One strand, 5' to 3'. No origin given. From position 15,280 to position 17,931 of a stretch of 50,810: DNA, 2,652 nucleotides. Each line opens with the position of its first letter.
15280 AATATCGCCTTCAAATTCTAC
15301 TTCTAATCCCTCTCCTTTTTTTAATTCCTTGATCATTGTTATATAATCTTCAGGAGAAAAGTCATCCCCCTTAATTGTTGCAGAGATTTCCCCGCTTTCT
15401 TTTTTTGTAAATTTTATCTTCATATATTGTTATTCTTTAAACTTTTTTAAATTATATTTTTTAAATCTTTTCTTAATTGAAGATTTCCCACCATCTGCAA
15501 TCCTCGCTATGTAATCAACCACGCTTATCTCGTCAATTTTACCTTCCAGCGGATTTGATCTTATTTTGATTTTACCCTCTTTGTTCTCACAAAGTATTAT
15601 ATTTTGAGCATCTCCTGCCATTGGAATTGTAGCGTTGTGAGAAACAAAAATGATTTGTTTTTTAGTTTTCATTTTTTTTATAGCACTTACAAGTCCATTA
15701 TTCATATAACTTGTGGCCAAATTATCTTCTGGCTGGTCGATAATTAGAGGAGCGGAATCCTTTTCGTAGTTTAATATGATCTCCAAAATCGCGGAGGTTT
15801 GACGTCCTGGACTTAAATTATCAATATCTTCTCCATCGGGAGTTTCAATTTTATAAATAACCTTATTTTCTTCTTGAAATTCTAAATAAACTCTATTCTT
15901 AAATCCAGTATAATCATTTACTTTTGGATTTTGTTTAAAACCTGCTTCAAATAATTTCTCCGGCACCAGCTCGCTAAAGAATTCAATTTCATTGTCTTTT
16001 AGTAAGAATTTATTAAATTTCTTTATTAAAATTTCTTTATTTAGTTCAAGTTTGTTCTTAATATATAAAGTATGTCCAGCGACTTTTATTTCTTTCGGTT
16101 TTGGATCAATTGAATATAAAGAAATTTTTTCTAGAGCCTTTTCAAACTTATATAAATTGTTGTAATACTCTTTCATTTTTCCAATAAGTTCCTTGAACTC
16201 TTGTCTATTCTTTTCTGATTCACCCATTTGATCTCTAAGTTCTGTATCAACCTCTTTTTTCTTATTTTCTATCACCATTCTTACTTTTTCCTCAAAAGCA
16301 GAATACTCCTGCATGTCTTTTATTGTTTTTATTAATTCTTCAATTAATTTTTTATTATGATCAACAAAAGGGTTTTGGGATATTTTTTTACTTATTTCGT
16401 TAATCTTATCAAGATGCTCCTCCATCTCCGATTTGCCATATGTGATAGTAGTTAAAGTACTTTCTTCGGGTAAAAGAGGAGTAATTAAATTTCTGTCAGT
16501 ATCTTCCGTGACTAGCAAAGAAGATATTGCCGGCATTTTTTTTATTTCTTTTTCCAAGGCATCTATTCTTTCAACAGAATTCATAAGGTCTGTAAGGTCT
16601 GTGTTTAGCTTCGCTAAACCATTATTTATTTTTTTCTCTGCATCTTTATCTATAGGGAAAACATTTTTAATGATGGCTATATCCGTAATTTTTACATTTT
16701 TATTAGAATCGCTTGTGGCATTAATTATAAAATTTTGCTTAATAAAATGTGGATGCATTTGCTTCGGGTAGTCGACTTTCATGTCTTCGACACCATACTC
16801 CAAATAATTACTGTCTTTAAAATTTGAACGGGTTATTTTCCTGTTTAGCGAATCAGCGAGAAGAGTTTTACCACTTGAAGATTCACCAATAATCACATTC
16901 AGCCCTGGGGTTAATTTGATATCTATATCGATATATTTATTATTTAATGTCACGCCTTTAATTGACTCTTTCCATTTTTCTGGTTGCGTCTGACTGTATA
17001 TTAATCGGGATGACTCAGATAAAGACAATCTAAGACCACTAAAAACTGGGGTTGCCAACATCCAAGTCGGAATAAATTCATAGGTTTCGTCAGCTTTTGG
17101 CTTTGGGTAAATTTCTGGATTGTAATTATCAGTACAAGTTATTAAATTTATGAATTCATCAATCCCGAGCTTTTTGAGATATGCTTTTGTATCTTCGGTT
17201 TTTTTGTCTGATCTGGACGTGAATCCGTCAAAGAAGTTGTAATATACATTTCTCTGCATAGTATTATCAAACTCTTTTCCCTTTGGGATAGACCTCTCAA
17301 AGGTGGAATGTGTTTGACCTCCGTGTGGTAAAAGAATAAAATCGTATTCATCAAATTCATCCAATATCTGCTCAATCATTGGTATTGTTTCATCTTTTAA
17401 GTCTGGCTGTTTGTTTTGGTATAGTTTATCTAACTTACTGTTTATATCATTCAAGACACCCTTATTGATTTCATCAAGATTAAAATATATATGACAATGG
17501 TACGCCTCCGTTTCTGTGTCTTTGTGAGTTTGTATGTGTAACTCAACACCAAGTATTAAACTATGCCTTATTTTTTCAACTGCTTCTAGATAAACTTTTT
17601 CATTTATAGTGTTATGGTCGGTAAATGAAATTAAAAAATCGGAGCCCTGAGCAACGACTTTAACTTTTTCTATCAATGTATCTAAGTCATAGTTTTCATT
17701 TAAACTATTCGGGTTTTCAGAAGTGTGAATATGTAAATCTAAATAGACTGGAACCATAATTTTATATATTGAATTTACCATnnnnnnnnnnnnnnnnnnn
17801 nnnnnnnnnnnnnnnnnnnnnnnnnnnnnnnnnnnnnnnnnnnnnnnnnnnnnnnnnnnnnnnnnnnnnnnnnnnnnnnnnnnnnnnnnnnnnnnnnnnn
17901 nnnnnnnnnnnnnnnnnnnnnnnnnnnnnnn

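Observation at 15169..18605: Three-gene operon around a PHP-SMC/ABC ATPase fusion: a possible multi-component relative of the single-gene Ppl defence system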

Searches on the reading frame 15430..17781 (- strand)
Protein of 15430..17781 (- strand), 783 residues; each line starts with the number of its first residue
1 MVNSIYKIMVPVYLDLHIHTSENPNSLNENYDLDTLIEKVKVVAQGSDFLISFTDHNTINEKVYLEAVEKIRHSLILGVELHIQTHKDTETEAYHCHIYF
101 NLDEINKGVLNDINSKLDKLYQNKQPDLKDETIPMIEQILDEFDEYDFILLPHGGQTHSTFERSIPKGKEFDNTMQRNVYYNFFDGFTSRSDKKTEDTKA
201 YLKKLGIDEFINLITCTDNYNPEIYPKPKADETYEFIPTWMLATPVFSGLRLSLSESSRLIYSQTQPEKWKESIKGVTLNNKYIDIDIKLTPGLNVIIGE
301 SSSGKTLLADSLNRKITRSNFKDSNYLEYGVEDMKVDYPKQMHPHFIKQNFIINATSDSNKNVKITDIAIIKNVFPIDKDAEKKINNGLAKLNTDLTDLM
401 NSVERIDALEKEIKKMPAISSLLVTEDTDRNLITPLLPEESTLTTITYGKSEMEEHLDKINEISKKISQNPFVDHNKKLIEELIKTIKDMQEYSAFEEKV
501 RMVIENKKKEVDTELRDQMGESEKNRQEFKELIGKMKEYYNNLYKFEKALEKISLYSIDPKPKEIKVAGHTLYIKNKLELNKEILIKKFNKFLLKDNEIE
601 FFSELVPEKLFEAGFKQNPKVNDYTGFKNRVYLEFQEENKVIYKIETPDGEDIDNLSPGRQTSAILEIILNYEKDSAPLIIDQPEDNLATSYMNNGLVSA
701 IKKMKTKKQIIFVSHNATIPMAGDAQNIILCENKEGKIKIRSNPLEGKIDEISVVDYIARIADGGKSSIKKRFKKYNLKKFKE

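Call 3: search_protein_families(library=padloc, proteins=[window:15430-17781:-], max_evalue=0.01)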
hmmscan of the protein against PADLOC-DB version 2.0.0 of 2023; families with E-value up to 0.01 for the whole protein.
window:15430-17781:- (783 aa): 5 families
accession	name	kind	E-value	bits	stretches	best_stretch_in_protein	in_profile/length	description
PDLC02208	Ppl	-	6.6e-21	72.1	1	642-775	763-891/894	-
PDLC04135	mad3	-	1e-05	23.3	1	285-752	15-359/374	mads_3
PDLC04680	PDC-M49A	-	2.3e-05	21.2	2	285-319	224-258/674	-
PDLC03863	LmuB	-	0.00026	17.8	1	285-312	17-44/610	-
PDLC02886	DpdH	-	0.0033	15.6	0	311-368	16-72/80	DpdH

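Call 4: search_protein_families(library=pfam, proteins=[window:15430-17781:-], max_evalue=0.01)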
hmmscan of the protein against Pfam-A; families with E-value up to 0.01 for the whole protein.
window:15430-17781:- (783 aa): 1 family
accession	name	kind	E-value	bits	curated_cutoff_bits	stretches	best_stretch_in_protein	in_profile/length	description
PF13304.12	AAA_21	-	0.00019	22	27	0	592-719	144-302/304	AAA domain, putative AbiEii toxin, Type IV TA system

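Call 6: search_protein_families(library=ncbifam, proteins=[window:15430-17781:-], max_evalue=0.1)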
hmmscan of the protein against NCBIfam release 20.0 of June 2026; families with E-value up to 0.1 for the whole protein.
window:15430-17781:- (783 aa): 5 families
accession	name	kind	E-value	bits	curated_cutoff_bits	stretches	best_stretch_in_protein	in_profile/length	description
NF045780.1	TrlF_fam_ATP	equivalog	1.3e-54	186.3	350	2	359-777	526-944/944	TrlF family AAA-like ATPase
NF045781.1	Spaf1101_AAA_ATP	equivalog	1.1e-32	113.4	475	1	54-777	112-833/836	Spaf_1101 family AAA-like ATPase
NF042955.1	Ppl_antiphage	equivalog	5e-29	100.8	1000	2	642-775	753-881/882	anti-phage protein Ppl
TIGR00634.1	recN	equivalog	0.0045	16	407.85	0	700-764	486-546/563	DNA repair protein RecN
NF008805.1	PRK11824.1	equivalog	0.087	11.2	471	0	437-539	191-287/683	polyribonucleotide nucleotidyltransferase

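Call 7: search_solved_structures(query=window:15430-17781:-, max_evalue=1)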
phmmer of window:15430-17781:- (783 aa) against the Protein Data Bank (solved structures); distinct sequences matched with E-value up to 1: 4.
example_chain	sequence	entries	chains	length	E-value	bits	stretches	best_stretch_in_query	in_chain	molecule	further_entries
3qku_A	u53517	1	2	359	0.12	14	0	538-740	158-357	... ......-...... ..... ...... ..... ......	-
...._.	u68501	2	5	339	0.15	13.7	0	282-337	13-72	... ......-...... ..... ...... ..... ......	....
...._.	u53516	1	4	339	0.21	13.2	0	282-337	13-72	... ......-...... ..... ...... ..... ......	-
4nch_A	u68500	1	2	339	0.27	12.9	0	282-337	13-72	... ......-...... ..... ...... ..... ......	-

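Call 12: find_homologous_proteins(query=window:15430-17781:-, max_evalue=0.00001)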
Query window:15430-17781:- (783 aa): 1332 proteins with E <= 0.00001 among 8000 candidates; the best 120 are listed.
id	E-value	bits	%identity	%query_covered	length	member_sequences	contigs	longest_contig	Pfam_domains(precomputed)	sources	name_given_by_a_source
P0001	0.0e+0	1706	100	99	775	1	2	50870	-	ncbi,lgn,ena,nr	ncbi:ATPase [Candidatus Parcubacteria bacterium]|nr:ATPase [Candidatus Parcubacteria bacterium]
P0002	0.0e+0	1234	73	99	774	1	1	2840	-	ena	-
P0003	0.0e+0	1203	70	99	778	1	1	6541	-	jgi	-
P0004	0.0e+0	1049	62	99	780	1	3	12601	-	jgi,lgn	jgi:ABC-type dipeptide/oligopeptide/nickel transport system ATPase component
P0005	5.1e-298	1009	58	99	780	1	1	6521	PF13304.13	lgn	-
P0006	1.2e-297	1008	61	99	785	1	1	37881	-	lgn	-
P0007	2.7e-293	993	58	99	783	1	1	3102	-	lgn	-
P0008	2.3e-292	990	60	99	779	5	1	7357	-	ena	-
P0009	1.3e-290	984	60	99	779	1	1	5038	-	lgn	-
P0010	2.4e-290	983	58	99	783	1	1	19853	-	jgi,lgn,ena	-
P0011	2.6e-290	983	58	99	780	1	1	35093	-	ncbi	-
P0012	2.6e-288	977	58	99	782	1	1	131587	-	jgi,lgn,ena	-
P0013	4.0e-288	976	58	99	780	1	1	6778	-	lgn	-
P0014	9.3e-288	975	58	99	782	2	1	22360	-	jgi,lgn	-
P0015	1.2e-286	971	58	99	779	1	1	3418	-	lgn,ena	-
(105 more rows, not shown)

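Call 15: find_related_loci(query=A1, collection=genome_contigs, flank=6000)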
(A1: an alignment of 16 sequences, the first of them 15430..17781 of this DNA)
Query A1 (783 aa) in genome_contigs; peptide patterns used: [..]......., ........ (x = any residue, [..] = any of these).
599 stretches matched a pattern (row limit reached: there are more); 582 encode a relative of the query (tblastn E <= 1e-3); the best 80 are kept; 80 distinct loci.
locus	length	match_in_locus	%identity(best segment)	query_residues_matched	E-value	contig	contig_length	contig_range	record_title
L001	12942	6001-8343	53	9-783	0e+0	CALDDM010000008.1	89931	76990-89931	MAG: Candidatus Pacebacteria bacterium isolate L2_Bin_Bin_41_1 genome assembly, contig: c_000000940049, whole genome sho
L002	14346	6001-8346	51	7-782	0e+0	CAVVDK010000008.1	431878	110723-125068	MAG: uncultured Bacteroidetes bacterium isolate MFD02416.bin.2.123 genome assembly, contig: contig_53861, whole genome s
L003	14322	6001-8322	50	9-783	0e+0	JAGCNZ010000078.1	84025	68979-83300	MAG: Bacteroidaceae bacterium isolate RGIG9965 Yak_Reticulum-2__c581099, whole genome shotgun sequence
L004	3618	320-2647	49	5-781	0e+0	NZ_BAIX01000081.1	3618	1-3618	Hoylesella enoeca JCM 12259, whole genome shotgun sequence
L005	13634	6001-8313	51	8-783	0e+0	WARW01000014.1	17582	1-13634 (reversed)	MAG: Patescibacteria group bacterium isolate AMAZON02 genome_14, whole genome shotgun sequence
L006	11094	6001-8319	49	9-782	0e+0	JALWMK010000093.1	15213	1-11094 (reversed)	MAG: Sedimenticola sp. isolate M17_metabat2_scaf2bin.153 M17_NODE_3559_length_15213_cov_17.486610, whole genome shotgun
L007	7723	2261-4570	50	9-783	0e+0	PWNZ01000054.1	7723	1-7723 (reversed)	MAG: Candidatus Cloacimonadota bacterium isolate CSSed10_348R2 CS-Sed10-C28343, whole genome shotgun sequence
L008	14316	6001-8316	50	8-783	0e+0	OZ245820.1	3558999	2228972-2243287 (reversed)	MAG: Flavipsychrobacter sp. isolate 68ed36bf-177b-4177-848e-4f6816b01038 genome assembly, chromosome: 1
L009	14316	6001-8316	52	8-783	0e+0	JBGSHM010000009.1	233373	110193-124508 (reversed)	MAG: Chitinophagaceae bacterium isolate JTS-AC105 k141_1519175, whole genome shotgun sequence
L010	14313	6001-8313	50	9-783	0e+0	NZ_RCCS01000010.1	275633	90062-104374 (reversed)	Tenacibaculum discolor strain DSM 18842 Ga0183463_107, whole genome shotgun sequence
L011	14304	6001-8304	48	11-781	0e+0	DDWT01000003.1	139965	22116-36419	MAG TPA_asm: Actinobacteria bacterium UBA2279 UBA2279_contig_536, whole genome shotgun sequence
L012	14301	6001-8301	49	8-783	0e+0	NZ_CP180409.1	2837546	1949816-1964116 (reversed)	Sulfurimonas sp. CS5 chromosome, complete genome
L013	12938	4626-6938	52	9-783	0e+0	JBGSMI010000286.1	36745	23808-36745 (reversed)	MAG: Ferruginibacter sp. isolate JTS-AC227 k141_573015, whole genome shotgun sequence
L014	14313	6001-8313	50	9-783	0e+0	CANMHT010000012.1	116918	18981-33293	uncultured Polaribacter sp. isolate 4-600-3Z.fasta genome assembly, contig: NODE_12, whole genome shotgun sequence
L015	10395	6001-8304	49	8-783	0e+0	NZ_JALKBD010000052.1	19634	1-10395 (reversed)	Arenibacter sp. F20364 scaffold_52_length19635, whole genome shotgun sequence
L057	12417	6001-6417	45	638-776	5e-25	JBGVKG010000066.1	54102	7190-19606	MAG: Lachnospiraceae bacterium isolate fecal_MAG_31 fecal_MAG_31_contig_0066, whole genome shotgun sequence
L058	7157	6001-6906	32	458-778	6e-25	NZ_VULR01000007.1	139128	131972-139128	Anaerosalibacter bizertensis strain Med78-601-WT-4W-RMD-3 seq7, whole genome shotgun sequence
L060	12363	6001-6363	44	653-776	2e-23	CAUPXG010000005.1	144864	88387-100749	MAG TPA_asm: Streptococcus oralis isolate ERR9968944_bin.2_MetaWRAP_v1.3_MAG genome assembly, contig: ERZ21615706.46, wh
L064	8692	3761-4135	39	653-781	1e-20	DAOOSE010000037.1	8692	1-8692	MAG TPA_asm: bacterium isolate AMR_MDS_2527 NODE_9995_length_8692_cov_4.733820, whole genome shotgun sequence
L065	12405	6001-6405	39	645-778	9e-21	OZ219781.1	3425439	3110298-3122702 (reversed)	MAG: Arenicellales bacterium isolate 3acc40f7-a85a-494a-900f-447d5a6f54c4 genome assembly, chromosome: 1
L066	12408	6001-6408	39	640-776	1e-20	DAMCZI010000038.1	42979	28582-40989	MAG TPA_asm: Clostridiaceae bacterium isolate CTOTU50225 NODE_95_length_42979_cov_6.212585, whole genome shotgun sequenc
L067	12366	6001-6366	40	652-778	2e-20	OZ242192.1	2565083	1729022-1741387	MAG: Gammaproteobacteria bacterium isolate bebfbfff-9005-43bc-bb2f-60e78c5851df genome assembly, chromosome: 1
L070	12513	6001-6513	35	613-778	3e-20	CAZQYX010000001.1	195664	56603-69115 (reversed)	MAG TPA_asm: uncultured Candidatus Peribacteria bacterium isolate ERP113451_co3_227 genome assembly, contig: NODE_13_len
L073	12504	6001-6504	33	606-782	5e-20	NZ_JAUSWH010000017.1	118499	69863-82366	Rhizobium paknamense strain DSM 100301 Ga0480191_17, whole genome shotgun sequence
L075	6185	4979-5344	40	647-776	6e-20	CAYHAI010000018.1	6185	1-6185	MAG TPA_asm: uncultured Planctomycetales bacterium isolate ERP119294_co2_437 genome assembly, contig: k141_2104215, whol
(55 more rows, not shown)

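Call 28: find_encoding_contigs(protein=P0003, flank=5000, max_places=2)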
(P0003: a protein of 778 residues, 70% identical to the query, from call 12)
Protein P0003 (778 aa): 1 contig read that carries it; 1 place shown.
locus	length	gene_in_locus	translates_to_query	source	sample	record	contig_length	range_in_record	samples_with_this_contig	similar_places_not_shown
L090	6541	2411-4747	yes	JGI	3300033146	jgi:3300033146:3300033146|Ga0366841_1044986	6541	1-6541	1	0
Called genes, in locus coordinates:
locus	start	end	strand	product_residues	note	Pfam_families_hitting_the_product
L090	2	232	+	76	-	?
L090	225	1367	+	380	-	PF01420:Methylase_S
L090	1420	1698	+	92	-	-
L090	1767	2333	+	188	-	-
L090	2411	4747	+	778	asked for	-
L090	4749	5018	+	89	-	-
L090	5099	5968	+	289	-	-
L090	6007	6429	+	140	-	-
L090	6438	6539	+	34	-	?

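Call 29: find_encoding_contigs(protein=P0004, flank=5000, max_places=2)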
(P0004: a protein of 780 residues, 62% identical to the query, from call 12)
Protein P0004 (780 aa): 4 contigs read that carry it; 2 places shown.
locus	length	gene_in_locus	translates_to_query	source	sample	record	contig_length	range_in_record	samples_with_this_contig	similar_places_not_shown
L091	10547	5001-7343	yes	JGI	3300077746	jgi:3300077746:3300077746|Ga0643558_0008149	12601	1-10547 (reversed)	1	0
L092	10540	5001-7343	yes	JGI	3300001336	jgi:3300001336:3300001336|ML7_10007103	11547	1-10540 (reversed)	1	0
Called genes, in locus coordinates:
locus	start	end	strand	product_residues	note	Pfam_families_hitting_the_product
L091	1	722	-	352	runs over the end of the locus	PF02661:Fic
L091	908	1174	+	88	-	PF13560:HTH_31, PF12844:HTH_19, PF13443:HTH_26, PF01381:HTH_3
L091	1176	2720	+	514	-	PF03602:Cons_hypoth95 (faint), PF01555:N6_N4_Mtase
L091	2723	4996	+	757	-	PF04851:ResIII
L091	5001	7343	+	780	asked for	-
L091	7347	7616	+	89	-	-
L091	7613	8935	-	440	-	PF00239:Resolvase, PF07508:Recombinase, PF13408:Zn_ribbon_recom (weak)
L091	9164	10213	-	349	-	PF00078:RVT_1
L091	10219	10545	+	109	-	?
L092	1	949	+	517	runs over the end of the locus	PF16927:HisKA_7TM, PF00989:PAS, PF13188:PAS_8 (weak), PF13426:PAS_9 (weak), PF08447:PAS_3 (weak), PF01590:GAF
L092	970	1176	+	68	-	PF13560:HTH_31, PF12844:HTH_19, PF13443:HTH_26, PF01381:HTH_3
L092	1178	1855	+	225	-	PF01555:N6_N4_Mtase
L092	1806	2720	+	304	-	PF01555:N6_N4_Mtase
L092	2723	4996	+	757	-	PF04851:ResIII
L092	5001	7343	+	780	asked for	-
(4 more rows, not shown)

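Call 30: find_encoding_contigs(protein=P0006, flank=5000, max_places=2)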
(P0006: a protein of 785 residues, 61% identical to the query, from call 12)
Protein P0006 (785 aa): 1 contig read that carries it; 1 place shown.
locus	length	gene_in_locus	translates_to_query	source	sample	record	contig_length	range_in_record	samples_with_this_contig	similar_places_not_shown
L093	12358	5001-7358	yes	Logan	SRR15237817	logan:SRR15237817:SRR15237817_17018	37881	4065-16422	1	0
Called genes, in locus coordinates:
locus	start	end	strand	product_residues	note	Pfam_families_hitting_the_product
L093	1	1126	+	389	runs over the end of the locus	PF03235:GmrSD_N, PF01844:HNH (weak)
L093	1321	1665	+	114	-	-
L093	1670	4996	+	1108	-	PF13086:AAA_11, PF13245:AAA_19, PF13604:AAA_30 (weak), PF09848:SLFN-g3_helicase (faint), PF13087:AAA_12, PF04480:DUF559 (weak), PF18741:MTES_1575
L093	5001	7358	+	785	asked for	-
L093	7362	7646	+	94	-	-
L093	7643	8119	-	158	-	PF13408:Zn_ribbon_recom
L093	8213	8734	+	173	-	-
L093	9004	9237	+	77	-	PF17253:DUF5320 (weak)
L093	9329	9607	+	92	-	PF02001:DUF134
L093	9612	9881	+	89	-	PF00085:Thioredoxin, PF13098:Thioredoxin_2 (weak), PF14595:Thioredoxin_9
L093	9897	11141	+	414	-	-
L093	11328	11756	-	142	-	-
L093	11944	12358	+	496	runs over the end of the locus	PF01946:Thi4 (weak), PF00890:FAD_binding_2 (weak), PF01266:DAO, PF13450:NAD_binding_8, PF13738:Pyr_redox_3 (faint), PF00355:Rieske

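Call 33: search_solved_structures(query=A1, max_evalue=10, show_alignments=2)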
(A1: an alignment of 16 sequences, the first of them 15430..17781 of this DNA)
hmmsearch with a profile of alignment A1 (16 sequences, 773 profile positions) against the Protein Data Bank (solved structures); distinct sequences matched with E-value up to 10: 11.
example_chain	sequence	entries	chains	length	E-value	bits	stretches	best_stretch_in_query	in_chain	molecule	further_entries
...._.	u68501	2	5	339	0.0028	19.4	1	272-304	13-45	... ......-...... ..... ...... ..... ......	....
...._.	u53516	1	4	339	0.0032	19.2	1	272-304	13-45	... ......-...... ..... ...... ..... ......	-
3qku_A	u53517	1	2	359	0.0039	18.9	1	272-304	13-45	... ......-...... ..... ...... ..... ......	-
4nch_A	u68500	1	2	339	0.0047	18.6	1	272-304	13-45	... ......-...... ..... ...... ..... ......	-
4nck_A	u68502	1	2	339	0.0079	17.9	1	272-304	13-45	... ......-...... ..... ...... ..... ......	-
1us8_A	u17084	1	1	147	0.064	14.9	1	271-304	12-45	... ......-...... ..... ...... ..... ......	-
1f2t_A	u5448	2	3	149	0.065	14.8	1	271-304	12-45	RAD50 ABC-ATPASE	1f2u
3qkr_A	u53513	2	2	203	0.067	14.8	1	272-304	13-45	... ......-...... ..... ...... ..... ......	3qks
1ii8_A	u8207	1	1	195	0.071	14.7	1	272-304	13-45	Rad50 ABC-ATPase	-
4fwi_B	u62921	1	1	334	1.3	10.6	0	645-723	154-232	ABC-type dipeptide/oligopeptide/nickel transport system, ATPase component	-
1ysm_A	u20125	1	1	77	3.1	9.3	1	467-520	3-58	Calcyclin-binding protein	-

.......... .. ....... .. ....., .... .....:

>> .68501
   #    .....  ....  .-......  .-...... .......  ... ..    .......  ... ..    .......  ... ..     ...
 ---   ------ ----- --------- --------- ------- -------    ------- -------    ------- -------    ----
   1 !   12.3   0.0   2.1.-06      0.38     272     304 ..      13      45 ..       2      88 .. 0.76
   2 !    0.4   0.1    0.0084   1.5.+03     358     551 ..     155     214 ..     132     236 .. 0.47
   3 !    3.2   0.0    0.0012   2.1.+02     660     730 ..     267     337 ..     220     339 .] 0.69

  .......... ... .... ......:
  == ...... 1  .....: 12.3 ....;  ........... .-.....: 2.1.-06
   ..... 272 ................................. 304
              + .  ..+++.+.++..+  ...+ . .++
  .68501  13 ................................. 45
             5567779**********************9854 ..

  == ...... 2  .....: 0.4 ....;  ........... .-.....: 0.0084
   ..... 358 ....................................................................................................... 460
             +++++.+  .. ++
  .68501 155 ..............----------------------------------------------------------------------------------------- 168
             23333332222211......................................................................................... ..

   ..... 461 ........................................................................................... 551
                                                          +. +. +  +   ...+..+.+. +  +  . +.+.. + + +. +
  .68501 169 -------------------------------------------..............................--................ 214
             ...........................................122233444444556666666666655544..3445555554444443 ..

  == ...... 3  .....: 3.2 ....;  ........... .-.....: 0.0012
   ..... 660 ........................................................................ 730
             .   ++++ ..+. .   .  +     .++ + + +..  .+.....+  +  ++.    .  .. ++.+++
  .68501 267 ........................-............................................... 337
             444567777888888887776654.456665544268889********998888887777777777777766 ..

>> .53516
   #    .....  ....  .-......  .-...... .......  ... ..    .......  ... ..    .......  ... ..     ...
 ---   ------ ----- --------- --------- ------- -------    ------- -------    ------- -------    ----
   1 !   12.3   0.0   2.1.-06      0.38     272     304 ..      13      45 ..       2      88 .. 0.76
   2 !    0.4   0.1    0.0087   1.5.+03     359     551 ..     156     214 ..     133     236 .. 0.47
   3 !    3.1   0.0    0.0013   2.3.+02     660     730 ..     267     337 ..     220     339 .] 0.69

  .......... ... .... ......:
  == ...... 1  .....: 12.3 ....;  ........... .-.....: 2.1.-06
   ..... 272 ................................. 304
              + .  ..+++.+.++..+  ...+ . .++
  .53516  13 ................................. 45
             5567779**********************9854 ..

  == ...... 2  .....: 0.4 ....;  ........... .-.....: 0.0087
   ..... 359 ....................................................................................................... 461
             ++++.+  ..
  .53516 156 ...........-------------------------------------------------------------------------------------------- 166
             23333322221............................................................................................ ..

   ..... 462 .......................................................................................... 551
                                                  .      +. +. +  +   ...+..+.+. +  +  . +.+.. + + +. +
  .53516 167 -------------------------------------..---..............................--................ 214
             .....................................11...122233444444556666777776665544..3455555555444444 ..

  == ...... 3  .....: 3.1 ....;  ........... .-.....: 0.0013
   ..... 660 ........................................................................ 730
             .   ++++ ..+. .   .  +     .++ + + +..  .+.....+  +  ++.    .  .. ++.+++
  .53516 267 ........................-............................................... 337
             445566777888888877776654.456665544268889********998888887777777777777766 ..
